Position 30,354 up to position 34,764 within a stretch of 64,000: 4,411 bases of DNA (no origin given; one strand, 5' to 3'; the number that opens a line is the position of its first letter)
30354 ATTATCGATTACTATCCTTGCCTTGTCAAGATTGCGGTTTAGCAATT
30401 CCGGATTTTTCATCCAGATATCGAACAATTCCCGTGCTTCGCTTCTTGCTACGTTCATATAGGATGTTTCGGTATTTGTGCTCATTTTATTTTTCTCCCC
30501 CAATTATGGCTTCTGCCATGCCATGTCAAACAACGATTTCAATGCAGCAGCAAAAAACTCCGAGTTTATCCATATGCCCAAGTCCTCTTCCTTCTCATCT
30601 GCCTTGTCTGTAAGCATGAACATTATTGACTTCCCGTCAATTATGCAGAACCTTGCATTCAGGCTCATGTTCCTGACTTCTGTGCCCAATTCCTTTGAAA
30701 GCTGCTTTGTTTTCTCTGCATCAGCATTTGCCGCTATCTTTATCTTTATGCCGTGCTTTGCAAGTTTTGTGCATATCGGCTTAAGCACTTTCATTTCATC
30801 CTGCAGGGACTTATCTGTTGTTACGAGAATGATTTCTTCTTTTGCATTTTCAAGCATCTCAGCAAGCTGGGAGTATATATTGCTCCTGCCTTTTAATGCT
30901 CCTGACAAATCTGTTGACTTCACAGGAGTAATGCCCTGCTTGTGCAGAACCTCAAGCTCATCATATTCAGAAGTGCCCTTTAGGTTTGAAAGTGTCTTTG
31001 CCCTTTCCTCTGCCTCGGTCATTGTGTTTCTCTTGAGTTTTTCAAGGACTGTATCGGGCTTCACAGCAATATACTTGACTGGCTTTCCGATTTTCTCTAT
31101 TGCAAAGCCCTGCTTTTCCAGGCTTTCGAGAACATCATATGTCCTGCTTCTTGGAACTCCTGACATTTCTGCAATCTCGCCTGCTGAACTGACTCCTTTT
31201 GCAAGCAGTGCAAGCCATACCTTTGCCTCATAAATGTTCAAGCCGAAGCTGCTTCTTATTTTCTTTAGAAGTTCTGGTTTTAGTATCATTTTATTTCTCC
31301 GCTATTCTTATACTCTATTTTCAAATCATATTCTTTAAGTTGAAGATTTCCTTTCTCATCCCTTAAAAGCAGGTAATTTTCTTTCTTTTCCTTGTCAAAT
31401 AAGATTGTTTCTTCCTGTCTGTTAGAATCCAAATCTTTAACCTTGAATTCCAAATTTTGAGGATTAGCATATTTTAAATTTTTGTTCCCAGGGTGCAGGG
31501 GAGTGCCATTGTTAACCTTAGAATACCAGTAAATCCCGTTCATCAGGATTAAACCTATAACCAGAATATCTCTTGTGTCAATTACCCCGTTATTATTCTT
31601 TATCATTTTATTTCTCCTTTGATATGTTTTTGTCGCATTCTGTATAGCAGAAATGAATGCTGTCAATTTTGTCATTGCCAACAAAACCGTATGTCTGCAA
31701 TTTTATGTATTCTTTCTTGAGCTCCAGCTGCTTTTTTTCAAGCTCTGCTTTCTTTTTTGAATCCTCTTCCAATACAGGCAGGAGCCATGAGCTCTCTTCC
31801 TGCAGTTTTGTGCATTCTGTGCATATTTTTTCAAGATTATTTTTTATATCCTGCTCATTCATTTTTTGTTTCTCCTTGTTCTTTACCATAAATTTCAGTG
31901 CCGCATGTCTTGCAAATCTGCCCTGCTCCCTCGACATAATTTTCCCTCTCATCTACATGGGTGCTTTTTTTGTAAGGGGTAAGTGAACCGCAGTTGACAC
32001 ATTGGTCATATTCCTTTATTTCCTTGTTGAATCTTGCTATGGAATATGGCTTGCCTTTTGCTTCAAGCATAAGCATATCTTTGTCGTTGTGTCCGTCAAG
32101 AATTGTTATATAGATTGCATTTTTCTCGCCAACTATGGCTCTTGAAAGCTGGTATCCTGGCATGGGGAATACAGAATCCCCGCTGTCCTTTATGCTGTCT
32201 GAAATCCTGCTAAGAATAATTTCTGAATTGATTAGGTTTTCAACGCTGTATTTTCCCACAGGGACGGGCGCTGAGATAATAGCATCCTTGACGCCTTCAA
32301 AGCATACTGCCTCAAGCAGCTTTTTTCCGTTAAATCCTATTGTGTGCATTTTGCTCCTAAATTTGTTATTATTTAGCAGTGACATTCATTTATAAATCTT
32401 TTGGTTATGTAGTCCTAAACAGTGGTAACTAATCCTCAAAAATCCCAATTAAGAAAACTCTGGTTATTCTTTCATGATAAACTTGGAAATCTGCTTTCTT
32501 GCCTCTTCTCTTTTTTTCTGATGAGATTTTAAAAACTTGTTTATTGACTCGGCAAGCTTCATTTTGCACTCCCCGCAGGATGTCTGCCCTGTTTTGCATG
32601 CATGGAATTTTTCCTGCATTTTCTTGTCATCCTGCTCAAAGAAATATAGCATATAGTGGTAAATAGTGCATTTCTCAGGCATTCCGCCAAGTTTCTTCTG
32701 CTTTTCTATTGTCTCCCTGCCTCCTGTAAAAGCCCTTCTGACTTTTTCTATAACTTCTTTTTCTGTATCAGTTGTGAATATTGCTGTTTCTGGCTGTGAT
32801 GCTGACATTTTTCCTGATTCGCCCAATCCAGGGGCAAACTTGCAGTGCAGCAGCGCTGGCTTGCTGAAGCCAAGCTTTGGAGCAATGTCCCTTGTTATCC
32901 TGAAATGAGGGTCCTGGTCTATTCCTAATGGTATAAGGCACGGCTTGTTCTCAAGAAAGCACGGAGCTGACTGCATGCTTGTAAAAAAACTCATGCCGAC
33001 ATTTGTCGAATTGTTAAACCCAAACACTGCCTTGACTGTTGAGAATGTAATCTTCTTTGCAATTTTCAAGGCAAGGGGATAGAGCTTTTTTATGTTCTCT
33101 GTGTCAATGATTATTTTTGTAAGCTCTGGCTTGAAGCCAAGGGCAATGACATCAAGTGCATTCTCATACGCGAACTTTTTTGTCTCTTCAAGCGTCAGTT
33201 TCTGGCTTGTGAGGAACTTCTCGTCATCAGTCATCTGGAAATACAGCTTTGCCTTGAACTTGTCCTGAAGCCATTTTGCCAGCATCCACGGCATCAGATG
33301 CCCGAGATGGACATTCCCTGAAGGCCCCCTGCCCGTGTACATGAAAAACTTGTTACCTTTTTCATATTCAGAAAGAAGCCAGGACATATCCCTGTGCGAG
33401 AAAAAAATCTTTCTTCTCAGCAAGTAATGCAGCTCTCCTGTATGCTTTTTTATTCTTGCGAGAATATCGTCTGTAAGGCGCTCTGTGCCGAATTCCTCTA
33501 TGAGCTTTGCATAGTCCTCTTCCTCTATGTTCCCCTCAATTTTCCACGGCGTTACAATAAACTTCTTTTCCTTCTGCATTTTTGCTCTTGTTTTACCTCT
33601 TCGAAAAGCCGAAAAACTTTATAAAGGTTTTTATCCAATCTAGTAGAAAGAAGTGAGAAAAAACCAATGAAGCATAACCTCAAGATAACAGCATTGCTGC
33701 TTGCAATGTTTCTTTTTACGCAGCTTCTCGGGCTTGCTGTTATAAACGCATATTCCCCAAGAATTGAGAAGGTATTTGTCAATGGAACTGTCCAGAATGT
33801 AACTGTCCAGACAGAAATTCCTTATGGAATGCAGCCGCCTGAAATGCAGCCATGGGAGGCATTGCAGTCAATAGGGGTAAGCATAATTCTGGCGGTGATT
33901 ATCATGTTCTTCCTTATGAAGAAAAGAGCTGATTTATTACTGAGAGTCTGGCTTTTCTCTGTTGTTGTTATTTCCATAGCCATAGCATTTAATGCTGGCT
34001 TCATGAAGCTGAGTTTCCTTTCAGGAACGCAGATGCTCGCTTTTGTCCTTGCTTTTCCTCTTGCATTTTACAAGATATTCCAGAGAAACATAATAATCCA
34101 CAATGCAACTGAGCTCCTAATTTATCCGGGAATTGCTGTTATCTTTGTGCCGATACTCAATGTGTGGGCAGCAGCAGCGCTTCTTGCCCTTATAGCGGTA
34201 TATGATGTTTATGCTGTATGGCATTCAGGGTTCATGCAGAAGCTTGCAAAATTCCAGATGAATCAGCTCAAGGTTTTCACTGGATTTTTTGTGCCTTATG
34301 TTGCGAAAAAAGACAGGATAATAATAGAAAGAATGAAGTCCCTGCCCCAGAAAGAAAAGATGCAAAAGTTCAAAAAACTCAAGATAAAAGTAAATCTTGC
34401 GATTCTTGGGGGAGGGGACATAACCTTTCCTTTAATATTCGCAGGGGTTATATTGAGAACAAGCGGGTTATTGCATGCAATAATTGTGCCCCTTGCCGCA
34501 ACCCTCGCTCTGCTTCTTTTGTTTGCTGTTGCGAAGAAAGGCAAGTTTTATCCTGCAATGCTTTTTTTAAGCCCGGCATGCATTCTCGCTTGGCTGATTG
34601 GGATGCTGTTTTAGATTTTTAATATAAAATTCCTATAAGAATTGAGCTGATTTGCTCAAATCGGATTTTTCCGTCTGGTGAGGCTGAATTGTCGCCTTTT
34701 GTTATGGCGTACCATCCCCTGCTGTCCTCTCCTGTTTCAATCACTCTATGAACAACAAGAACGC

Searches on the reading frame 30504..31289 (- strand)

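Call 72: search_protein_families(library=pfam, proteins=[window:30504-31289:-], max_evalue=0.01)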
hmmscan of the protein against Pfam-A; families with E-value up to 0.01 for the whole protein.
window:30504-31289:- (261 aa): 4 families
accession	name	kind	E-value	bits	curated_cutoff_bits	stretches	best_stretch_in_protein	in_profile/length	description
PF01978.25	TrmB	-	3.4e-20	72.1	25.6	1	14-78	3-67/68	Sugar-specific transcriptional regulator TrmB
PF11495.14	Regulator_TrmB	-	5.3e-10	39.4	22.2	1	133-259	6-130/233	Archaeal transcriptional regulator TrmB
PF09339.16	HTH_IclR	-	0.00011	22.3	22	1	28-62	11-47/52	IclR helix-turn-helix domain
PF24217.1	DUF7436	-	0.00017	22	34.2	1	134-260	12-149/153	Family of unknown function (DUF7436)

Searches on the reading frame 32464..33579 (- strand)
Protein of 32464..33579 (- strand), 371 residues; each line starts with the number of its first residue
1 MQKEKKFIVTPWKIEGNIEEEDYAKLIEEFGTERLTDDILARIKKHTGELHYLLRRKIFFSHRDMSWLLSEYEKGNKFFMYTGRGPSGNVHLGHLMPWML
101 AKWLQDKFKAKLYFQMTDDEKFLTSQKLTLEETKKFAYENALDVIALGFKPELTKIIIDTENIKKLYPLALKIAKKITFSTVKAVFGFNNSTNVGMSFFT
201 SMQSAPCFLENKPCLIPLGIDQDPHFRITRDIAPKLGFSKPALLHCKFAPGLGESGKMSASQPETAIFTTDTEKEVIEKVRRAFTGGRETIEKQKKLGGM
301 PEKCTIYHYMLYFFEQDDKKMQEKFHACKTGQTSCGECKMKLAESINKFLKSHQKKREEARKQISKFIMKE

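Call 72: search_protein_families(library=pfam, proteins=[window:32464-33579:-], max_evalue=0.01)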
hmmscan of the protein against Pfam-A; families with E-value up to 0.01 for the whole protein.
window:32464-33579:- (371 aa): 1 family
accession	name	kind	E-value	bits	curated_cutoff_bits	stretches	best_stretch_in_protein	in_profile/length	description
PF00579.31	tRNA-synt_1b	-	6.9e-33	114.7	21.1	1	75-351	3-292/292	tRNA synthetases class I (W and Y)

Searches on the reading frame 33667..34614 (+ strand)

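Call 72: search_protein_families(library=pfam, proteins=[window:33667-34614:+], max_evalue=0.01)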
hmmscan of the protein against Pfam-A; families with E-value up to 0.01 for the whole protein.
window:33667-34614:+ (315 aa): 1 family
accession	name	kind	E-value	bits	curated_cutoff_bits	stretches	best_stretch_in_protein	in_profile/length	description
PF06550.16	SPP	-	2.2e-10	40.9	23.9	1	61-315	28-280/283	Signal-peptide peptidase, presenilin aspartyl protease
